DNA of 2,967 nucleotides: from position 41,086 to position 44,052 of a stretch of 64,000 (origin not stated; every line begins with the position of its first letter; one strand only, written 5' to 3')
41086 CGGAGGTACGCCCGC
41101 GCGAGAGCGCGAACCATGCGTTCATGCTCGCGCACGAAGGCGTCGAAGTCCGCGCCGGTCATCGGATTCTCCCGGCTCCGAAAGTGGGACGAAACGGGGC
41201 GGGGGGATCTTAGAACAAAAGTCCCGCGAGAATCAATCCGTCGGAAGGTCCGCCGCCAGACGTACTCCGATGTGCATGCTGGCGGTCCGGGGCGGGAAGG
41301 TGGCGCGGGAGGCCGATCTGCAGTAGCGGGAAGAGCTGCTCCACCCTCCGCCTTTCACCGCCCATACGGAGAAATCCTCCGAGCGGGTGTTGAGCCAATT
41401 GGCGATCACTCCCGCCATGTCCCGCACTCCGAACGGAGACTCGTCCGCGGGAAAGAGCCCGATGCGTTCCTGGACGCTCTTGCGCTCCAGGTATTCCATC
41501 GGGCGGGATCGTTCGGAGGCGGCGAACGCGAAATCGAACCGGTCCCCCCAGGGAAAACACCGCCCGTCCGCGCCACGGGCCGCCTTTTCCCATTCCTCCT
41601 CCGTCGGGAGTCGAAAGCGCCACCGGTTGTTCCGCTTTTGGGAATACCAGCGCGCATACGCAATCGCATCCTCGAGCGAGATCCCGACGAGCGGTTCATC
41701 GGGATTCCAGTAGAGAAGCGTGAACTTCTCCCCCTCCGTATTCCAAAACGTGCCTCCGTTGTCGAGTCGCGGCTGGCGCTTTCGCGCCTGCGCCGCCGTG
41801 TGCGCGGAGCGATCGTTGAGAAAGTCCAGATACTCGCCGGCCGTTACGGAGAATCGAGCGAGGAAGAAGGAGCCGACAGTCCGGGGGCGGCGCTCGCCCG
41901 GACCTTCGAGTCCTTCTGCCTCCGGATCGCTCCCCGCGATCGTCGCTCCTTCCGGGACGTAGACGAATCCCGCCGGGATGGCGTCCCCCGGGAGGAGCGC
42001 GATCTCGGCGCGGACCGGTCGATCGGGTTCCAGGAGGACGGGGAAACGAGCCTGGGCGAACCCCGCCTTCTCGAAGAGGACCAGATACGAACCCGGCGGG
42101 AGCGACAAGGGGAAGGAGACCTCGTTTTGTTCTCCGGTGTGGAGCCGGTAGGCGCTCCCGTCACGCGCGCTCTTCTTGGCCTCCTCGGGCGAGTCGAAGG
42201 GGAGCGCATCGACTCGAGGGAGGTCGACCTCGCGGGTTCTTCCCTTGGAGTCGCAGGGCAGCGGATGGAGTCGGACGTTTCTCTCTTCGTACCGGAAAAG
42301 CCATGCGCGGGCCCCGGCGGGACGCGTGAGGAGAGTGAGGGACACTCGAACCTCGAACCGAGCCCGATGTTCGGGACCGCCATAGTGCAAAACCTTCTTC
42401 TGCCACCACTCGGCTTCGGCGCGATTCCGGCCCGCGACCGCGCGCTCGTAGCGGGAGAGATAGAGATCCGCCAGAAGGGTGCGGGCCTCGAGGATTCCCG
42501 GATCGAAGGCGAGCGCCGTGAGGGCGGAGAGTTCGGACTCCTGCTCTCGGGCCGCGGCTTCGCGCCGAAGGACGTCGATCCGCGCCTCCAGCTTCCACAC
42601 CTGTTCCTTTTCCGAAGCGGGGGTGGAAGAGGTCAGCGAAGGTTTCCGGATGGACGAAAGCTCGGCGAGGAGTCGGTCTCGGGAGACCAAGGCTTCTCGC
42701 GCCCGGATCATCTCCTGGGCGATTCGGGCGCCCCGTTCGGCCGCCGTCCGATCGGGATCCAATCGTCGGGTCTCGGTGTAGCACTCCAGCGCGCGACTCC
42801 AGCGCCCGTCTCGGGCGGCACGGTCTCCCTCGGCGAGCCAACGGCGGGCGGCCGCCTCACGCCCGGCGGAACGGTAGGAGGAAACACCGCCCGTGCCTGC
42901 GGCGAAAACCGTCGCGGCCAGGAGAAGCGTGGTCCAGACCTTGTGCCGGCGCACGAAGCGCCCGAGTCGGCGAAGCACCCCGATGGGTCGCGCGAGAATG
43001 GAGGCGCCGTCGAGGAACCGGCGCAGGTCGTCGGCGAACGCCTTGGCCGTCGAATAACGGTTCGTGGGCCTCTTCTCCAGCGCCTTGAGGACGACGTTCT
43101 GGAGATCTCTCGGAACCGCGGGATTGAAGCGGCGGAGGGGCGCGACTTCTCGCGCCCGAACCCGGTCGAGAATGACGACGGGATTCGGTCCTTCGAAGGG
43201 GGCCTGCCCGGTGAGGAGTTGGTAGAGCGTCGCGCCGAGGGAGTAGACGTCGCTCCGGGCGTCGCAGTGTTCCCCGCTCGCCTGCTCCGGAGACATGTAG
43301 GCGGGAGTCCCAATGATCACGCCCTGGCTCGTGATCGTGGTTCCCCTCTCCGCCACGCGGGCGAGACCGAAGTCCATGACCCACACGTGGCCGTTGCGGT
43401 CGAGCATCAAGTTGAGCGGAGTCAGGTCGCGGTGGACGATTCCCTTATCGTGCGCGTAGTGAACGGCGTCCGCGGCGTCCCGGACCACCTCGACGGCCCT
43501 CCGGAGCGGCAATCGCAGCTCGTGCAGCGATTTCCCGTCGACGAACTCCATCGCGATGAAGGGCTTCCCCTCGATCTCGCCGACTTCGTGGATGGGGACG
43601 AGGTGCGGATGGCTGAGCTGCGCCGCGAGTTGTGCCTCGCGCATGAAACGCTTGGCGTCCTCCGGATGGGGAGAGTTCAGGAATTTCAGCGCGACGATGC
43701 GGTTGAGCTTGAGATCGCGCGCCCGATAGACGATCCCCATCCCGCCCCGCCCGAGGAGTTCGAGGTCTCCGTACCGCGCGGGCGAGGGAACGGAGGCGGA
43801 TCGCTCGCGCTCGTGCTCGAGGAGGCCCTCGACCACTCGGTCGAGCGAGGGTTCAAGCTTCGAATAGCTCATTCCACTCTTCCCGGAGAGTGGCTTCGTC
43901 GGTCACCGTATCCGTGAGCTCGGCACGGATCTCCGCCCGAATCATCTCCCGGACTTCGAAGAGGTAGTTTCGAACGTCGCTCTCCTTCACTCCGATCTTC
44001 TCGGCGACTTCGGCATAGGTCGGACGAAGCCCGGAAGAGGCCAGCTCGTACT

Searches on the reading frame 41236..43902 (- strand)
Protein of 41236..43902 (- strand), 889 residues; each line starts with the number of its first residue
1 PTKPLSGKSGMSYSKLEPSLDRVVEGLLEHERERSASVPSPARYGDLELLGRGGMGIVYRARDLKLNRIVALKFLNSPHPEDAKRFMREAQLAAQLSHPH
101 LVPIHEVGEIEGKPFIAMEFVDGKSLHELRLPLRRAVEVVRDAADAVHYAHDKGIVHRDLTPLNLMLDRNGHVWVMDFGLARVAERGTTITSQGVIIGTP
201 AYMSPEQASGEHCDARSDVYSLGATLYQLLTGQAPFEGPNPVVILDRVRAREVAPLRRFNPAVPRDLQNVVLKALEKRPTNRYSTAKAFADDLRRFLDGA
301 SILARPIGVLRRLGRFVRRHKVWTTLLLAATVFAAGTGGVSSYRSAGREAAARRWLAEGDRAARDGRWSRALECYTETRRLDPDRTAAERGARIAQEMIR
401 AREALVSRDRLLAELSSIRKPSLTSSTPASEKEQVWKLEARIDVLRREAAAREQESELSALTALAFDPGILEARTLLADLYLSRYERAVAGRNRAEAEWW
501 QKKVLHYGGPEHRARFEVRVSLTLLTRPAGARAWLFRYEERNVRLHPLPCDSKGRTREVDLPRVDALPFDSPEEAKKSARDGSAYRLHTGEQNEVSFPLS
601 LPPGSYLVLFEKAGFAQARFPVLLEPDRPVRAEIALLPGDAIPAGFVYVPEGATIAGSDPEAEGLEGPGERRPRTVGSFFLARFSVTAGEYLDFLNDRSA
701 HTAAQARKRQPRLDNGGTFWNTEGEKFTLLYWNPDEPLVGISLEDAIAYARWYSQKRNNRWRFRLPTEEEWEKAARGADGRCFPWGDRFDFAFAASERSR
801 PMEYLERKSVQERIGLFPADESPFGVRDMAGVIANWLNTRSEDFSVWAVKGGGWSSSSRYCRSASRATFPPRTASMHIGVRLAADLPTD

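Call 59: search_protein_families(library=pfam, proteins=[window:41236-43902:-], max_evalue=0.0001)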
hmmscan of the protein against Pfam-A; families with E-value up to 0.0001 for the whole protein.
window:41236-43902:- (889 aa): 4 families
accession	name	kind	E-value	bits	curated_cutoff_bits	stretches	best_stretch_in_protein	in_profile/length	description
PF00069.31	Pkinase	-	1.6e-45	156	31.7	1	46-290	3-259/263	Protein kinase domain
PF03781.23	FGE-sulfatase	-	2.5e-33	116.2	23.3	1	645-883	4-254/255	Sulfatase-modifying factor enzyme 1-like domain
PF07714.23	PK_Tyr_Ser-Thr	-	5.6e-33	114.8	23.1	1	48-285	5-251/258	Protein tyrosine and serine/threonine kinase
PF01636.29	APH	-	4.6e-05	23.7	23.2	0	72-146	25-103/239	Phosphotransferase enzyme family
